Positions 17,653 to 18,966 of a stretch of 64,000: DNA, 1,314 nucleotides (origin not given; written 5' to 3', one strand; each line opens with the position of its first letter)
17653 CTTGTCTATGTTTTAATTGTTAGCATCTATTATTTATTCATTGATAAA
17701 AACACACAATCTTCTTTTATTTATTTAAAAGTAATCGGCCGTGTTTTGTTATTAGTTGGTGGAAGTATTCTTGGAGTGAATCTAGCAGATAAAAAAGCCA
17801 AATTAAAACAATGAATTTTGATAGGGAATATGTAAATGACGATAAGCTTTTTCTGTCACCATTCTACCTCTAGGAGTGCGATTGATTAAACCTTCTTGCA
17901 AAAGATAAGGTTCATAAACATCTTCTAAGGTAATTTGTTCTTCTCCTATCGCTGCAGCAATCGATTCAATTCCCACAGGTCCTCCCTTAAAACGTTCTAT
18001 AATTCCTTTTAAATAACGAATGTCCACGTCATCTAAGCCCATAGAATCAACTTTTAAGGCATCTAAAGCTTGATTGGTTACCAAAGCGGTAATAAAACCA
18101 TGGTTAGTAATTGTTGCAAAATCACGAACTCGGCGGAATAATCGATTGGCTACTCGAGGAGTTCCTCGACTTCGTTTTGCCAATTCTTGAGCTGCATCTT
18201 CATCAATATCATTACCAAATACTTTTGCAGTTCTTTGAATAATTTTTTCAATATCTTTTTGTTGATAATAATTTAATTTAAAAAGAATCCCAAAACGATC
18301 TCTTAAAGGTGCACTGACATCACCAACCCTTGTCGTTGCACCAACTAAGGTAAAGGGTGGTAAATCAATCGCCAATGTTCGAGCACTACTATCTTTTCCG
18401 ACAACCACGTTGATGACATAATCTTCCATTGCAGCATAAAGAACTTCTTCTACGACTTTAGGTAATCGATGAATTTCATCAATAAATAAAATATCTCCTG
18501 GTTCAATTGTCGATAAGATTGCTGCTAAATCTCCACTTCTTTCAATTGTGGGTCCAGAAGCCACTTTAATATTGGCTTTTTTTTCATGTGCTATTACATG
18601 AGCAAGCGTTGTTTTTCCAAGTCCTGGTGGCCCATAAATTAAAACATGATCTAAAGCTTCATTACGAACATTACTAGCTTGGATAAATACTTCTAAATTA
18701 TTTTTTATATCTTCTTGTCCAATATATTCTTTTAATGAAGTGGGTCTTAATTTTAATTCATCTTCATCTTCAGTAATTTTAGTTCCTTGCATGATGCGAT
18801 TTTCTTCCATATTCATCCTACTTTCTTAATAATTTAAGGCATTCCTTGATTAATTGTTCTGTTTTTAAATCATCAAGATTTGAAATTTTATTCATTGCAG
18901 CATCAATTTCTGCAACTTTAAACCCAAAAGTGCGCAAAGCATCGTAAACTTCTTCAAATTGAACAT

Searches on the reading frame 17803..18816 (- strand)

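Call 103: search_protein_families(library=pfam, proteins=[window:17803-18816:-], max_evalue=0.00001)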
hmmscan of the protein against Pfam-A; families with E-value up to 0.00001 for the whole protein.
window:17803-18816:- (337 aa): 6 families
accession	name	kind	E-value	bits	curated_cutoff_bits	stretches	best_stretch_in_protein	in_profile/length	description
PF05496.18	RuvB_N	-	3.6e-74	248.3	27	1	23-181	1-159/159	Holliday junction DNA helicase RuvB P-loop domain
PF17864.7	AAA_lid_4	-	2.5e-29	101.3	27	1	184-257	1-74/74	RuvB AAA lid domain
PF05491.19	RuvB_C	-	4.9e-28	97.3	24.7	1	259-328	2-71/72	RuvB C-terminal winged helix domain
PF00004.35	AAA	-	3.9e-19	69.8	21.2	1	58-181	1-129/131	ATPase family associated with various cellular activities (AAA)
PF07728.20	AAA_5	-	1.6e-08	35.1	22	1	57-175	1-139/139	AAA domain (dynein-related subfamily)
PF13173.12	AAA_14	-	1.3e-06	28.9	27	1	58-137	5-93/129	AAA domain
